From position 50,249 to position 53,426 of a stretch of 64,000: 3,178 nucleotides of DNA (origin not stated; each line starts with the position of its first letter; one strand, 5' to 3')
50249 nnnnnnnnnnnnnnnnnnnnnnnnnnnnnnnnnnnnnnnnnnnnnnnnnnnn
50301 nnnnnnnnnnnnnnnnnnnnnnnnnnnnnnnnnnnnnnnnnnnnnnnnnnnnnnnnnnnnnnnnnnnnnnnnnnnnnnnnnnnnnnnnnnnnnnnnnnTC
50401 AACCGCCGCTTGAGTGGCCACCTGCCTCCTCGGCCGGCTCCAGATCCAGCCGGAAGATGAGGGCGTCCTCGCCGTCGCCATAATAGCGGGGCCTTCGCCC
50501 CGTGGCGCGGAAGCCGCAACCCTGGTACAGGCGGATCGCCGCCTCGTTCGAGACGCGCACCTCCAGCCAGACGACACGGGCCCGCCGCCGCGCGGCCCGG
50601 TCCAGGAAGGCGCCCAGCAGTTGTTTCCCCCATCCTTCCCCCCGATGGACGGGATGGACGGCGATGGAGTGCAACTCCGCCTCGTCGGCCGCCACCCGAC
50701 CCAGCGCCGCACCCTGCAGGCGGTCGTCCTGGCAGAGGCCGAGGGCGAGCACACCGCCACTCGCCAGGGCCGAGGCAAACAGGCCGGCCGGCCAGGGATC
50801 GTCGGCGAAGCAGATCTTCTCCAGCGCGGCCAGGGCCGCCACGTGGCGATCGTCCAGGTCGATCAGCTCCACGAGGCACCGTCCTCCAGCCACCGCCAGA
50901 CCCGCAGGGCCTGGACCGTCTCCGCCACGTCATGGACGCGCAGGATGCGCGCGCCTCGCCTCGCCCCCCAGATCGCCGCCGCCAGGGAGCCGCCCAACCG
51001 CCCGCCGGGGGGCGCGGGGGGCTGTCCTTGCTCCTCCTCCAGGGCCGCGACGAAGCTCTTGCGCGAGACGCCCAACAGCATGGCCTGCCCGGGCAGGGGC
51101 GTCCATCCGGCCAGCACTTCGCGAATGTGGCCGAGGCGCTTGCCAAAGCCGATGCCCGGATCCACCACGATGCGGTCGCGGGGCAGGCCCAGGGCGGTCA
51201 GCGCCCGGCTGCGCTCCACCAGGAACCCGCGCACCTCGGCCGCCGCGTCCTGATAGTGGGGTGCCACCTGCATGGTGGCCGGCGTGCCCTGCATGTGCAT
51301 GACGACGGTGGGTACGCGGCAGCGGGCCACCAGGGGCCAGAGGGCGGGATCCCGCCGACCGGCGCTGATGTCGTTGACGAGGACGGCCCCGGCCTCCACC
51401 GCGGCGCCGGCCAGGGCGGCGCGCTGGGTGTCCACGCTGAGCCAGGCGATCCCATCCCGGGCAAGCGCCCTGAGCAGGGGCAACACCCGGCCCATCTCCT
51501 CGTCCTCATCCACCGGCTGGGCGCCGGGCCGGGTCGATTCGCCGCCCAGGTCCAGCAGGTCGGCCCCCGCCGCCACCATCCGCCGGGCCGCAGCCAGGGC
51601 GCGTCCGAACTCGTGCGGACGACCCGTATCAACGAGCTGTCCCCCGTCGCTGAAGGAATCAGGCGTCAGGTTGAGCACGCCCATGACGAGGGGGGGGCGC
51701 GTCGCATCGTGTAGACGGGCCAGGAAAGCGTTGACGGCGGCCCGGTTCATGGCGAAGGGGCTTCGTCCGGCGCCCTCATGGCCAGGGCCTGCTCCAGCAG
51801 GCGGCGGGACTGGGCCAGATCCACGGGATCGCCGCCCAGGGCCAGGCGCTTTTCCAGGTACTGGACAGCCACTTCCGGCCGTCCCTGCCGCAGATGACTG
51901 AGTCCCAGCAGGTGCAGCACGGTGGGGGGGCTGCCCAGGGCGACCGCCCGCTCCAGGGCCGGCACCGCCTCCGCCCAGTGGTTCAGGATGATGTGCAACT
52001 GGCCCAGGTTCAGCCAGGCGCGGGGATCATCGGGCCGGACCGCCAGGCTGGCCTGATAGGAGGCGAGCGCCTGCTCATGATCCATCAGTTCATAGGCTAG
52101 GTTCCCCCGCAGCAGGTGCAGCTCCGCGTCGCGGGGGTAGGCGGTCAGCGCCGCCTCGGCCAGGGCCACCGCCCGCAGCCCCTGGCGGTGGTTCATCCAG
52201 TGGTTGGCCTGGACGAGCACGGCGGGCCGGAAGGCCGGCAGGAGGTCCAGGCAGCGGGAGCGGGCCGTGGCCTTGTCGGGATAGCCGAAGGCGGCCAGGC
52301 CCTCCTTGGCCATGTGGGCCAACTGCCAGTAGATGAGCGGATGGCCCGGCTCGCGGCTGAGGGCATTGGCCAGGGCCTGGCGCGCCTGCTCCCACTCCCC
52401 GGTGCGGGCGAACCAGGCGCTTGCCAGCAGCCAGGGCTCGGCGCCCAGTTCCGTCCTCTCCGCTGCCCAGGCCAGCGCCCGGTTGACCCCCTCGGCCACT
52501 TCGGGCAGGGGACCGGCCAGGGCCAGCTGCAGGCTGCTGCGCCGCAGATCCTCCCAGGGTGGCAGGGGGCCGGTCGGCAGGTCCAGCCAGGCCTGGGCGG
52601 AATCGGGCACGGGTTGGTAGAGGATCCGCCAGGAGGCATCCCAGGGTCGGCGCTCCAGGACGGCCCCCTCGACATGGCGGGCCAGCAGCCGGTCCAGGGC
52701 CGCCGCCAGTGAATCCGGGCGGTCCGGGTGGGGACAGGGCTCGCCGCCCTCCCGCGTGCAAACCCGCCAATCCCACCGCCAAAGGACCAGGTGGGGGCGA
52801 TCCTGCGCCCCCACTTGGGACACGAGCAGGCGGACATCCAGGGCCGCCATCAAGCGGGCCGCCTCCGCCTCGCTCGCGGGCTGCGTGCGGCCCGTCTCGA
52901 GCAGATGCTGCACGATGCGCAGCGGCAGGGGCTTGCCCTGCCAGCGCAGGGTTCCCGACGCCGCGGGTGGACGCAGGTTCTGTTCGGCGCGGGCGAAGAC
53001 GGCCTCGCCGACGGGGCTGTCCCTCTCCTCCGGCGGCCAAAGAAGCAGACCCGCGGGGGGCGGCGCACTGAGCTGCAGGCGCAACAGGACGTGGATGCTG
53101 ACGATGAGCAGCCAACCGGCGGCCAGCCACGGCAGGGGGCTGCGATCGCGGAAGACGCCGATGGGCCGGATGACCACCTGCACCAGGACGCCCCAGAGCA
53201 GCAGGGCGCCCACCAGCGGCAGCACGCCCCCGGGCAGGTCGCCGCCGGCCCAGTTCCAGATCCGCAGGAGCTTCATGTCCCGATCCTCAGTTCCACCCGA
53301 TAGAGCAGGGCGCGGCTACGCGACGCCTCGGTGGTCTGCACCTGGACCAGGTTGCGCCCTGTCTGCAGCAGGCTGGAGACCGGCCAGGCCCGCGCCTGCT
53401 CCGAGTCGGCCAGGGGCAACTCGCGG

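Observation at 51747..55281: A PEGA / PEGA-like / TPR membrane-protein trio is inserted between ftsH and folP, with 4-nt overlaps suggesting translational coupling.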

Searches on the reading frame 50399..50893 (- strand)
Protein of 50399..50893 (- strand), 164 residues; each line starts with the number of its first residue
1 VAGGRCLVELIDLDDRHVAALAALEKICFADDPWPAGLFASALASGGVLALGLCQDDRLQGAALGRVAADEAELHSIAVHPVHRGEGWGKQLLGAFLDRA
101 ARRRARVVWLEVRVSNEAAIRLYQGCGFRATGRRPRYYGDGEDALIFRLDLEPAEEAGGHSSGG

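Call 3: search_protein_families(library=pfam, proteins=[window:50399-50893:-], max_evalue=1)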
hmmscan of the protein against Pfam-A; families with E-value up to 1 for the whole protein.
window:50399-50893:- (164 aa): 10 families
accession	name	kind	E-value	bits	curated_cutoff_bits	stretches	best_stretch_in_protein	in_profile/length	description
PF00583.31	Acetyltransf_1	-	7.8e-18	65.3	20.7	1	49-128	34-116/116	Acetyltransferase (GNAT) family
PF13508.13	Acetyltransf_7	-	6.4e-12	46.1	27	1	57-129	12-83/84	Acetyltransferase (GNAT) domain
PF08445.16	FR47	-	2.3e-10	40.8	22.1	1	51-131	2-80/86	FR47-like protein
PF13673.13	Acetyltransf_10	-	1.4e-09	38.4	23.6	1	42-134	25-113/128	Acetyltransferase (GNAT) domain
PF13523.12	Acetyltransf_8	-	4.1e-07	30.2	27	1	57-132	67-141/145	Acetyltransferase (GNAT) domain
PF13527.13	Acetyltransf_9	-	0.00074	20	25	1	74-128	75-124/127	Acetyltransferase (GNAT) domain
PF14542.12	Acetyltransf_CG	-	0.0011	19.5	30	1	71-108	24-61/80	GCN5-related N-acetyl-transferase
PF13302.13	Acetyltransf_3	-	0.0012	20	25.4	1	72-129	81-138/138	Acetyltransferase (GNAT) domain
PF24553.2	Rv0428c_C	-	0.0027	17.8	27.2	1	74-133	162-220/224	Probable histone acetyltransferase Rv0428c C-terminal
PF12568.14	PanZ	-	0.021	14.8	22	1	56-98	46-88/128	Acetyltransferase (GNAT) domain, PanZ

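Call 4: search_protein_families(library=ncbifam, proteins=[window:50399-50893:-], max_evalue=1)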
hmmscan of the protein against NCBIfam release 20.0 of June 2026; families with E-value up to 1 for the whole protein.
window:50399-50893:- (164 aa): 29 families (the best 25 are shown)
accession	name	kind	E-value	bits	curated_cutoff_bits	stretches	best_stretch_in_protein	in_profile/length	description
TIGR01575.1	rimI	equivalog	2.7e-28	98.7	86.4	1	18-146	2-131/132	ribosomal protein S18-alanine N-acetyltransferase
NF007025.1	PRK09491.1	equivalog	1.4e-21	76.9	173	1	15-147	8-141/145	ribosomal protein S18-alanine N-acetyltransferase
NF053587.1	SpmdActasePaiA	equivalog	1.3e-08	34.8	250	1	66-143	85-162/172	spermidine/spermine N(1)-acetyltransferase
NF000487.1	stat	exception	3.7e-07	29.9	420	1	72-138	105-171/189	streptothricin N-acetyltransferase STAT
NF049894.1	CG3035_N_ac_Glu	equivalog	1.2e-06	27.9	280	1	74-133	235-294/300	N-acetylglutamate synthase, CG3035 family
NF040503.1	resist_ArsN1a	equivalog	1.9e-06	27.7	170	1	75-132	80-137/159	arsinothricin resistance N-acetyltransferase ArsN1 family A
TIGR03448.1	mycothiol_MshD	equivalog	2.9e-06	26.8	163.1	1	68-131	221-288/294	mycothiol synthase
NF002959.0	PRK03624.1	equivalog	8.7e-06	25.5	124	1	55-130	56-131/147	GNAT family acetyltransferase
NF040501.1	resist_ArsN2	equivalog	1.4e-05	24.7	125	1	62-111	39-88/133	arsenic resistance N-acetyltransferase ArsN2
NF008212.0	PRK10975.1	equivalog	1.9e-05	24.6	219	1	59-129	150-221/232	dTDP-4-amino-4,6-dideoxy-D-galactose acyltransferase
NF000359.1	sat3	exception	6.9e-05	23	360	1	64-137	88-160/180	streptothricin N-acetyltransferase Sat3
NF033083.0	AAC_3_I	equivalog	0.00025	21.3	200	1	70-129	76-135/145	AAC(3)-I family aminoglycoside N-acetyltransferase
NF007807.0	PRK10514.1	equivalog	0.00031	20.7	134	1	63-135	62-129/147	acetyltransferase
NF000486.1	AAC_6p_Ip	exception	0.00078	19.4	390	1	49-103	33-88/173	aminoglycoside 6'-N-acetyltransferase AAC(6')-Ip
TIGR02406.1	ectoine_EctA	equivalog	0.001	19.1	120.6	1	73-126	68-121/157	diaminobutyrate acetyltransferase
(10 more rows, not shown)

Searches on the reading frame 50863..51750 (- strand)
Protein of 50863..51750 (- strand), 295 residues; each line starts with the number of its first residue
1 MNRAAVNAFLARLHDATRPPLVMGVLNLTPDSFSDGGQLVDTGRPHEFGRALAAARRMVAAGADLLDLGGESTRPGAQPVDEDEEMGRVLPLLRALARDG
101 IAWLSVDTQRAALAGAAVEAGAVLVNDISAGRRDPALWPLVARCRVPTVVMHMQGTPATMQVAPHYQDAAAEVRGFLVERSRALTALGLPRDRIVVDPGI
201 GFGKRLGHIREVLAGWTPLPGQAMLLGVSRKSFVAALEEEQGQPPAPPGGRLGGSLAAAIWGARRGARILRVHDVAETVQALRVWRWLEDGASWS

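Call 3: search_protein_families(library=pfam, proteins=[window:50863-51750:-], max_evalue=1)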
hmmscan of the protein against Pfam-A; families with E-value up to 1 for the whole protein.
window:50863-51750:- (295 aa): 1 family
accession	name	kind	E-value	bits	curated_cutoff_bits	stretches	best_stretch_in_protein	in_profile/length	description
PF00809.28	Pterin_bind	-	8.6e-69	232.3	25.5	1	23-273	1-244/244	Pterin binding enzyme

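Call 4: search_protein_families(library=ncbifam, proteins=[window:50863-51750:-], max_evalue=1)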
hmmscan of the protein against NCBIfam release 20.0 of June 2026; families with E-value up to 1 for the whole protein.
window:50863-51750:- (295 aa): 7 families
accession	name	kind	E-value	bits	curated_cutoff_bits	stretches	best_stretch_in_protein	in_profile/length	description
TIGR01496.1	DHPS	equivalog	5.9e-79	265.3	162.6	1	22-288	2-258/258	dihydropteroate synthase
NF008625.0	PRK11613.1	equivalog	9.6e-70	234.9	455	1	19-284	14-268/282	dihydropteroate synthase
NF033502.0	Sul4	exception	2.2e-43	148.8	600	1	21-283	6-270/277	sulfonamide-resistant dihydropteroate synthase Sul4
NF000295.1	Sul2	exception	4.1e-34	118.6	575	1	21-284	6-260/271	sulfonamide-resistant dihydropteroate synthase Sul2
NF000296.1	Sul3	exception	4e-28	98.8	475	1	22-285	4-259/263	sulfonamide-resistant dihydropteroate synthase Sul3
NF000294.1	Sul1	exception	4.6e-25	88.9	600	1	22-280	3-254/278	sulfonamide-resistant dihydropteroate synthase Sul1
NF005719.0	PRK07535.1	domain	6.1e-05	22.3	259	1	54-199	30-162/268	methyltetrahydrofolate:corrinoid/iron-sulfur protein methyltransferase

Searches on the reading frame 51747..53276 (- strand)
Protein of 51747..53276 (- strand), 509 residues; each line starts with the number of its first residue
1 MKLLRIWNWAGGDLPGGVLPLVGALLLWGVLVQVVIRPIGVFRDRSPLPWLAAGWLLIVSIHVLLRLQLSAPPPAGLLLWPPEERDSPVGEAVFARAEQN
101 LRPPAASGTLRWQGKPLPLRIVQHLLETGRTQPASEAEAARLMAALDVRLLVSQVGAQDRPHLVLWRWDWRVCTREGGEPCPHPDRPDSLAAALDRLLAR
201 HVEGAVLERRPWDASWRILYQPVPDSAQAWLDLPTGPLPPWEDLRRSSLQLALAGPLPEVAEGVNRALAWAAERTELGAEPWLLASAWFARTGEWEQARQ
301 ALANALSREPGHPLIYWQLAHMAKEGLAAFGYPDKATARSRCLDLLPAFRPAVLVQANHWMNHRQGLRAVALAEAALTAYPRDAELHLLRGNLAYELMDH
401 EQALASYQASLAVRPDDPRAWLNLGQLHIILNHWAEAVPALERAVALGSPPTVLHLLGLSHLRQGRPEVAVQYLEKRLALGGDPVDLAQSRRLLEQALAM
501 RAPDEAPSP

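Call 3: search_protein_families(library=pfam, proteins=[window:51747-53276:-], max_evalue=1)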
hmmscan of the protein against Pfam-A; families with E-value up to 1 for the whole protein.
window:51747-53276:- (509 aa): 18 families
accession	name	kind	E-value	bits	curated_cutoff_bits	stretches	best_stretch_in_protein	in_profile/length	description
PF07719.23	TPR_2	-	5.1e-16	57.9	27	4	418-447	1-30/34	Tetratricopeptide repeat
PF00515.34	TPR_1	-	1.4e-13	50.4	27.8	2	384-417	1-34/34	Tetratricopeptide repeat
PF13428.12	TPR_14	-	6.6e-13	48.4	23.5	4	280-321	2-43/44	Tetratricopeptide repeat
PF13432.12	TPR_16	-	2.2e-12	47.6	32.7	3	388-448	1-61/65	Tetratricopeptide repeat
PF13414.12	TPR_11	-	7e-12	45.3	26.8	1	391-428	1-38/42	TPR repeat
PF13176.12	TPR_7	-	1.1e-11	44.2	27.9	1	454-484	2-32/36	Tetratricopeptide repeat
PF13371.12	TPR_9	-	2.5e-11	43.8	35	1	396-447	7-58/73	Tetratricopeptide repeat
PF13181.12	TPR_8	-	3.2e-10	39.8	25.7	3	419-446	2-29/34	Tetratricopeptide repeat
PF13424.12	TPR_12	-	4.3e-10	40.1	30.1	2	385-447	4-74/77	Tetratricopeptide repeat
PF14559.12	TPR_19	-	4.2e-09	37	25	2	399-446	6-53/68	Tetratricopeptide repeat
PF13174.12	TPR_6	-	7.7e-08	32.9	26.3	0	283-311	5-32/33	Tetratricopeptide repeat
PF13431.12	TPR_17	-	4.2e-07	30.2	24.4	2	407-437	2-32/34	Tetratricopeptide repeat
PF12895.13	ANAPC3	-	1e-05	26.2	27.2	2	369-443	8-81/82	Anaphase-promoting complex, cyclosome, subunit 3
PF23914.1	TPR_CcmH_CycH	-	7.3e-05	23.1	42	1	410-448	42-80/158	Cytochrome c-type biogenesis protein H TPR domain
PF09295.16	ChAPs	-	0.0012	18.4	20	1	353-441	203-291/395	ChAPs (Chs5p-Arf1p-binding proteins)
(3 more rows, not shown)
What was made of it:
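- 51747..53276 (-): Gene C (509 aa). It has a conserved N-terminal motif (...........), a two-helix membrane hairpin (aa 18-36, 47-65), a ~200-aa region with no known family (aa ~67-279) and TPRs (aa ~280-490). TPR_2 57.9, TPR_1 50.4 and TPR_14 48.4 bits, all above their cut-offs (call 3).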

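Call 4: search_protein_families(library=ncbifam, proteins=[window:51747-53276:-], max_evalue=1)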
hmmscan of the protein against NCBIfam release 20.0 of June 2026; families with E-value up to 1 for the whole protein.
window:51747-53276:- (509 aa): 16 families
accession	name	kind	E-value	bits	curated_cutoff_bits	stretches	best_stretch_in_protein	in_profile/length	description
TIGR02917.1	PEP_TPR_lipo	equivalog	1e-13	50.1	312.2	1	326-479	132-289/899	XrtA/PEP-CTERM system TPR-repeat protein PrsT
NF040959.1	MamA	equivalog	1.5e-09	37.6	200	1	364-482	51-170/204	magnetosome protein MamA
NF033920.0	C39_PA2778_fam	equivalog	6.5e-09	35.6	150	1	352-447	157-253/255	PA2778 family cysteine peptidase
TIGR02521.1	type_IV_pilW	equivalog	2.1e-08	34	154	1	359-480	40-164/234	type IV pilus biogenesis/stability protein PilW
TIGR00540.1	TPR_hemY_coli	hypoth_equivalog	9.5e-07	27.9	142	2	361-436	303-377/385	heme biosynthesis-associated TPR protein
NF047558.1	TPR_END_plus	domain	1.3e-05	25.1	32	0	461-490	9-38/56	TPR end-of-group domain-containing protein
TIGR02552.1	LcrH_SycD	equivalog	3.5e-05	23.5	104.8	1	396-447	64-115/136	SycD/LcrH family type III secretion system chaperone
NF038257.2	exopoly_VpsP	subfamily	0.00079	19.1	125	1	401-455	101-156/213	VpsP family polysaccharide biosynthesis protein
NF052415.1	T3SS_chap_SctY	equivalog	0.0017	18.9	70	1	352-446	8-105/106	type III secretion apparatus assembly chaperone SctY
NF040561.1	PrimPol_Msp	equivalog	0.0057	15.3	200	1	369-434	10-75/515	CRISPR-associated primase-polymerase type A1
NF041522.1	TPR_sll0314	equivalog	0.017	14.4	225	0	291-323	30-62/275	Sll0314/Alr1548 family TPR repeat-containing protein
NF033762.1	social_mot_Tgl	equivalog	0.025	13.9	225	1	384-476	31-125/252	social motility TPR repeat lipoprotein Tgl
NF008520.0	PRK11447.1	equivalog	0.032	12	858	1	356-443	572-662/1157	cellulose synthase complex outer membrane protein BcsC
TIGR02795.1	tol_pal_ybgF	equivalog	0.1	13.2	90.1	1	384-442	39-100/119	tol-pal system protein YbgF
NF033758.1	gliding_GltE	equivalog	0.18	10.8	225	1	360-473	198-312/411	adventurous gliding motility TPR repeat lipoprotein GltE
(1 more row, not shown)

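Call 49: search_solved_structures(query=A3, max_evalue=0.01)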
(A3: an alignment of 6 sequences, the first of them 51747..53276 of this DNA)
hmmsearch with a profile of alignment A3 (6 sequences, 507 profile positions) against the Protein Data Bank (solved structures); distinct sequences matched with E-value up to 0.01: 170 (the best 60 are shown).
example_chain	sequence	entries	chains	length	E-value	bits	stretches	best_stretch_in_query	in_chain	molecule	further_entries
9qhb_A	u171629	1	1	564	8.5e-128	430.5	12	368-480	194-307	Engineered tetratricopeptide repeat protein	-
8bu0_A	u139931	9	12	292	4e-38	134.7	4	384-480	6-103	Consensus tetratricopeptide repeat protein | Crystal structure of an 8-repeat consensus TPR superhelix with Zinc. | Monomer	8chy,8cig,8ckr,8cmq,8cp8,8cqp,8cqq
9qhc_A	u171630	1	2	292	1.3e-35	126.4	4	374-447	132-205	Engineered tetratricopeptide repeat protein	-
2wqh_A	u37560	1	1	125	5.3e-20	74.9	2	374-463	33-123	CTPR3Y3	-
8ch0_A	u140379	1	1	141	5e-19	71.7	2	374-447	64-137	Consensus tetratricopeptide repeat protein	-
2fo7_A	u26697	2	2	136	7.6e-19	71.1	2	376-447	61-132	SYNTHETIC CONSENSUS TPR PROTEIN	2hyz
6vfh_A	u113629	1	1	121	9.1e-19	70.8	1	382-498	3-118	T33_dn10A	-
6v8e_A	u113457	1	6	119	2.5e-17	66.1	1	383-487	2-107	Designed protein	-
6vfi_B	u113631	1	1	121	3.4e-17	65.6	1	382-488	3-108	O43_dn18B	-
6vfk_A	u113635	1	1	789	4.2e-17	65.4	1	383-498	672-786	BG505-SOSIP-T33_dn10A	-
7obi_A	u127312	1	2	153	1.7e-16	63.4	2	391-485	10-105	CTPR-rv4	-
6vfj_B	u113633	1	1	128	3.6e-16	62.3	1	383-496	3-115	I53_dn5B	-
6xt9_D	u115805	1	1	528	1.3e-15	60.5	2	392-490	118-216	Bardet-Biedl syndrome 4 protein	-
7kna_A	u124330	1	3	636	1.8e-15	60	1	382-494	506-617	Hemagglutinin,I53_dn5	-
8ur7_A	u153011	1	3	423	4.2e-15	58.7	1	384-495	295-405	Trimer head HA,Hemagglutinin HA1 chain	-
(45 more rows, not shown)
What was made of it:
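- On TPR repeat proteins: protein C: PDB profile hits are to consensus TPR proteins (call 49).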

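Call 84: search_protein_families(library=padloc, proteins=[window:51747-53276:-], max_evalue=0.01)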
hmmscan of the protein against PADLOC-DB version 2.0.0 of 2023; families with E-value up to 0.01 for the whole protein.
window:51747-53276:- (509 aa): 0 families
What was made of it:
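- On Anti-phage defence systems (PADLOC): No hits for A, B or C (call 84).
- No match to anti-phage defence models (call 84).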

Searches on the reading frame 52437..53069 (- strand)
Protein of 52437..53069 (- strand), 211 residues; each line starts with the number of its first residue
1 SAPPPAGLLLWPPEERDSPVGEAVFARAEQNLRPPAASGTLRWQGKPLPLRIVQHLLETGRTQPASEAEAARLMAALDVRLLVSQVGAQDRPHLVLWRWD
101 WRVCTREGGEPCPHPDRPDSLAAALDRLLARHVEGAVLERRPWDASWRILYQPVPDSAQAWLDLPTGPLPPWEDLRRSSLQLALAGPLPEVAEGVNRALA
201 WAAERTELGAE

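Call 98: search_protein_families(library=pfam, proteins=[window:52437-53069:-], max_evalue=5)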
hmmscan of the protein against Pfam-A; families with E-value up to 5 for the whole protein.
window:52437-53069:- (211 aa): 0 families
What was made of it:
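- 51747..53276 (-): No Pfam hit for aa 70-280 in four orthologs (call 98).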
